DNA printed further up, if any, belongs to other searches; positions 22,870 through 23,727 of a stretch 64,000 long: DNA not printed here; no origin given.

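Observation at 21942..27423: MTHFR genes are embedded in an HdrA-MvhD electron-bifurcation-type module that has no HdrB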

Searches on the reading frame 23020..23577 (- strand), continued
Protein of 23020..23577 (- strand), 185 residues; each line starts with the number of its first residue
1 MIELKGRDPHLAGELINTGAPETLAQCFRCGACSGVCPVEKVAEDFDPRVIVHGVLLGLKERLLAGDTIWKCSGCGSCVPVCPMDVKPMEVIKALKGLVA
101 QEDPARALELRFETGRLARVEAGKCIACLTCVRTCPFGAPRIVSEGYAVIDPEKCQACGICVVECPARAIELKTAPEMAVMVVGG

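Call 77: search_protein_families(library=pfam, proteins=[P0341, P0370, P0396, P0408, P0394, P0416, P0344, P0403], max_evalue=0.00001)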
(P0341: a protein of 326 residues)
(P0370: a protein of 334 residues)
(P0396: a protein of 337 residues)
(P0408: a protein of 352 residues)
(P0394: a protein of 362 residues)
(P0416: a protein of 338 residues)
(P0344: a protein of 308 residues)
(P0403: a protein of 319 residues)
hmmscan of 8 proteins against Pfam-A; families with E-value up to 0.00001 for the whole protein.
P0341 (326 aa): 11 families
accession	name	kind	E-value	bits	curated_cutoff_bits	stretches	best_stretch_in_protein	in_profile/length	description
PF02662.21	FlpD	-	2.5e-26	92.5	22.3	1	198-320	2-123/123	Methyl-viologen-reducing hydrogenase, delta subunit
PF13183.11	Fer4_8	-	2.8e-13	50.6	27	1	25-87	2-68/68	4Fe-4S dicluster domain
PF13187.11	Fer4_9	-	5.5e-13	49.2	27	1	124-172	1-52/52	4Fe-4S dicluster domain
PF13534.11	Fer4_17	-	9e-13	49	22.2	1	27-87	1-60/61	4Fe-4S dicluster domain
PF00037.32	Fer4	-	1.3e-12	47.4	21.1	0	120-140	3-23/24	4Fe-4S binding domain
PF12838.12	Fer4_7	-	9.3e-12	45.7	27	1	124-169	1-50/52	4Fe-4S dicluster domain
PF13237.11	Fer4_10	-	9.3e-11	41.9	25.5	1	120-168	4-53/53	4Fe-4S dicluster domain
PF12797.12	Fer4_2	-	2.9e-09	36.7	24.5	0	150-168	3-21/22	4Fe-4S binding domain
PF13484.11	Fer4_16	-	4.1e-09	37.5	30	0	27-85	1-65/66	4Fe-4S double cluster binding domain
PF12837.12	Fer4_6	-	1.6e-08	34.5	25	0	149-172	1-24/24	4Fe-4S binding domain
PF14697.11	Fer4_21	-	4.5e-07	30.3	35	0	121-172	4-57/59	4Fe-4S dicluster domain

P0370 (334 aa): 11 families
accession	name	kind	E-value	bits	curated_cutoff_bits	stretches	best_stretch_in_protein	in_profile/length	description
PF02662.21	FlpD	-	2e-34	118.7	22.3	1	205-322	1-120/123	Methyl-viologen-reducing hydrogenase, delta subunit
PF13187.11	Fer4_9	-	2.7e-13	50.1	27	1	28-87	1-50/52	4Fe-4S dicluster domain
PF12838.12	Fer4_7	-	3.8e-13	50.1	27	1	119-170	1-51/52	4Fe-4S dicluster domain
PF13183.11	Fer4_8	-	2e-12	47.9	27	1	26-88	2-68/68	4Fe-4S dicluster domain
PF13237.11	Fer4_10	-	5.7e-11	42.6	25.5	0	115-167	4-52/53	4Fe-4S dicluster domain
PF00037.32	Fer4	-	9e-11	41.6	21.1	1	114-135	2-23/24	4Fe-4S binding domain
PF14697.11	Fer4_21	-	5.8e-09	36.4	35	1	113-173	1-58/59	4Fe-4S dicluster domain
PF13534.11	Fer4_17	-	1.7e-08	35.3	22.2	1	28-89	1-61/61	4Fe-4S dicluster domain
PF12837.12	Fer4_6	-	4.2e-08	33.2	25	1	112-135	1-24/24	4Fe-4S binding domain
PF13484.11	Fer4_16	-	8e-08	33.4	30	0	120-146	2-27/66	4Fe-4S double cluster binding domain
PF25160.1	LdpA_Fe-S-bd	-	1.9e-06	28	27.6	0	113-135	21-43/49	LdpA Fe-S cluster-binding domain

P0396 (337 aa): 12 families
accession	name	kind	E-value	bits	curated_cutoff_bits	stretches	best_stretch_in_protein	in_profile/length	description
PF02662.21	FlpD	-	1.6e-24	86.7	22.3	1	211-321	1-113/123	Methyl-viologen-reducing hydrogenase, delta subunit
PF12838.12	Fer4_7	-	1.2e-14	55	27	1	125-174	1-49/52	4Fe-4S dicluster domain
PF00037.32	Fer4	-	1.8e-13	50.1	21.1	1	120-142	2-24/24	4Fe-4S binding domain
PF13187.11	Fer4_9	-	1.9e-13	50.6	27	2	35-94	2-51/52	4Fe-4S dicluster domain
PF13183.11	Fer4_8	-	2.1e-13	51.1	27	1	34-94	4-68/68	4Fe-4S dicluster domain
PF13484.11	Fer4_16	-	2.3e-12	47.9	30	0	125-148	1-24/66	4Fe-4S double cluster binding domain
PF13534.11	Fer4_17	-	4.3e-12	46.8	22.2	1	35-94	2-60/61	4Fe-4S dicluster domain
PF12837.12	Fer4_6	-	9.4e-10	38.4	25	1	119-141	2-24/24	4Fe-4S binding domain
PF14697.11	Fer4_21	-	1.3e-07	32.1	35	1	119-173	1-51/59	4Fe-4S dicluster domain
PF13237.11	Fer4_10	-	4.7e-07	30.1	25.5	0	79-137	8-53/53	4Fe-4S dicluster domain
PF25160.1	LdpA_Fe-S-bd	-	5.5e-07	29.7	27.6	0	121-145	23-47/49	LdpA Fe-S cluster-binding domain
PF12797.12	Fer4_2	-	7.3e-06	26.1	24.5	0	120-138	4-22/22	4Fe-4S binding domain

P0408 (352 aa): 13 families
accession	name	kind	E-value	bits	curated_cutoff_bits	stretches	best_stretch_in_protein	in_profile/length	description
PF02662.21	FlpD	-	4.7e-34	117.5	22.3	1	205-326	1-123/123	Methyl-viologen-reducing hydrogenase, delta subunit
PF13187.11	Fer4_9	-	1.2e-14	54.5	27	1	25-84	1-50/52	4Fe-4S dicluster domain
PF13237.11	Fer4_10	-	1e-13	51.4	25.5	0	71-128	9-53/53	4Fe-4S dicluster domain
PF12838.12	Fer4_7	-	1.9e-13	51.1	27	1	117-169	2-52/52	4Fe-4S dicluster domain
PF13534.11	Fer4_17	-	2.3e-12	47.7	22.2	1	25-86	1-61/61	4Fe-4S dicluster domain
PF13484.11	Fer4_16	-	3.9e-12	47.2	30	0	155-214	2-60/66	4Fe-4S double cluster binding domain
PF00037.32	Fer4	-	6.6e-12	45.2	21.1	0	115-133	6-24/24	4Fe-4S binding domain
PF13183.11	Fer4_8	-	1.2e-11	45.4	27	1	23-85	2-68/68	4Fe-4S dicluster domain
PF14697.11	Fer4_21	-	1.2e-08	35.3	35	0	110-171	1-58/59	4Fe-4S dicluster domain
PF25160.1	LdpA_Fe-S-bd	-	2.4e-08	34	27.6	0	114-134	25-45/49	LdpA Fe-S cluster-binding domain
PF12800.12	Fer4_4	-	2.2e-07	31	24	0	25-37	3-15/17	4Fe-4S binding domain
PF12797.12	Fer4_2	-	2e-06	27.8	24.5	0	22-37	6-21/22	4Fe-4S binding domain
PF12837.12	Fer4_6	-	6e-06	26.4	25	0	114-132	6-24/24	4Fe-4S binding domain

P0394 (362 aa): 12 families
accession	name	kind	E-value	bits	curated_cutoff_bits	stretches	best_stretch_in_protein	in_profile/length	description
PF00571.33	CBS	-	2.8e-20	72.8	24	2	72-121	1-51/57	CBS domain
PF13187.11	Fer4_9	-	5.1e-13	49.3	27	1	170-229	1-50/52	4Fe-4S dicluster domain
PF13183.11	Fer4_8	-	2.5e-12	47.6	27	1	168-230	2-68/68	4Fe-4S dicluster domain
PF12838.12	Fer4_7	-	4.9e-12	46.6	27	1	261-310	1-49/52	4Fe-4S dicluster domain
PF14697.11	Fer4_21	-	1.2e-11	45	35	1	255-310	1-52/59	4Fe-4S dicluster domain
PF00037.32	Fer4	-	2.2e-11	43.5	21.1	1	256-277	2-23/24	4Fe-4S binding domain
PF25160.1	LdpA_Fe-S-bd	-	2e-09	37.5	27.6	0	253-280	19-46/49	LdpA Fe-S cluster-binding domain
PF13534.11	Fer4_17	-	1.5e-08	35.5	22.2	0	171-231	2-61/61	4Fe-4S dicluster domain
PF13237.11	Fer4_10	-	2.9e-08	33.9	25.5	0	256-309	3-52/53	4Fe-4S dicluster domain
PF13484.11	Fer4_16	-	5.3e-08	34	30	0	216-274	2-65/66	4Fe-4S double cluster binding domain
PF12797.12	Fer4_2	-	2.1e-07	30.9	24.5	0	257-274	5-22/22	4Fe-4S binding domain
PF17179.9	Fer4_22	-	4.9e-06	27.7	27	0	137-184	46-94/95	4Fe-4S dicluster domain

P0416 (338 aa): 11 families
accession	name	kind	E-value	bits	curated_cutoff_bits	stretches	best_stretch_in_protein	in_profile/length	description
PF13187.11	Fer4_9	-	6.3e-14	52.2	27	2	148-208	1-50/52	4Fe-4S dicluster domain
PF12838.12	Fer4_7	-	1.9e-13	51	27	1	240-289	1-49/52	4Fe-4S dicluster domain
PF00037.32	Fer4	-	1.7e-12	47.1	21.1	1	235-257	2-24/24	4Fe-4S binding domain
PF13183.11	Fer4_8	-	9.2e-12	45.8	27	1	146-209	2-68/68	4Fe-4S dicluster domain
PF14697.11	Fer4_21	-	1.5e-10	41.5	35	1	234-289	1-52/59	4Fe-4S dicluster domain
PF13484.11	Fer4_16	-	2.3e-10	41.5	30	0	241-264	2-25/66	4Fe-4S double cluster binding domain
PF13534.11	Fer4_17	-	1.6e-09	38.6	22.2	1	149-210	2-61/61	4Fe-4S dicluster domain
PF25160.1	LdpA_Fe-S-bd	-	2.2e-08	34.2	27.6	0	231-259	18-46/49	LdpA Fe-S cluster-binding domain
PF13237.11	Fer4_10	-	5.1e-08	33.2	25.5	0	235-288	3-52/53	4Fe-4S dicluster domain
PF12797.12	Fer4_2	-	3.3e-07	30.3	24.5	0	235-253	4-22/22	4Fe-4S binding domain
PF12837.12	Fer4_6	-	6.1e-06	26.4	25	1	234-256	2-24/24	4Fe-4S binding domain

P0344 (308 aa): 5 families
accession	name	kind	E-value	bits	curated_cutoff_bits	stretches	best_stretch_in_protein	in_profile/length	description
PF13183.11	Fer4_8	-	2.1e-17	63.9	27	2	23-84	2-67/68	4Fe-4S dicluster domain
PF13534.11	Fer4_17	-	9.6e-17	61.7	22.2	2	26-85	2-60/61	4Fe-4S dicluster domain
PF13187.11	Fer4_9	-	2.5e-13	50.3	27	1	26-83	2-49/52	4Fe-4S dicluster domain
PF13237.11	Fer4_10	-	1.3e-12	47.9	25.5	0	182-242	4-52/53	4Fe-4S dicluster domain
PF12838.12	Fer4_7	-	1.4e-08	35.5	27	0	187-246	2-52/52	4Fe-4S dicluster domain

P0403 (319 aa): 10 families
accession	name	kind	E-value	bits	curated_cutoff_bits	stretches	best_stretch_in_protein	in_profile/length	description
PF02662.21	FlpD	-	2.2e-31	108.9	22.3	1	170-290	1-123/123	Methyl-viologen-reducing hydrogenase, delta subunit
PF13183.11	Fer4_8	-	1.9e-10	41.5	27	1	23-85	2-68/68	4Fe-4S dicluster domain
PF13534.11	Fer4_17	-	1.2e-08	35.8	22.2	0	25-86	1-61/61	4Fe-4S dicluster domain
PF13187.11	Fer4_9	-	3.1e-08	34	27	0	126-154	2-30/52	4Fe-4S dicluster domain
PF13237.11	Fer4_10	-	7e-08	32.7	25.5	0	121-160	4-27/53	4Fe-4S dicluster domain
PF25160.1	LdpA_Fe-S-bd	-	8e-07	29.2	27.6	0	121-141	23-43/49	LdpA Fe-S cluster-binding domain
PF12838.12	Fer4_7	-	1.8e-06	28.7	27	0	71-140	2-52/52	4Fe-4S dicluster domain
PF13484.11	Fer4_16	-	2e-06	28.9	30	0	126-181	2-62/66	4Fe-4S double cluster binding domain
PF14697.11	Fer4_21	-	2e-06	28.3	35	0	119-142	1-27/59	4Fe-4S dicluster domain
PF00037.32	Fer4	-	2.9e-06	27.3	21.1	1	120-141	2-23/24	4Fe-4S binding domain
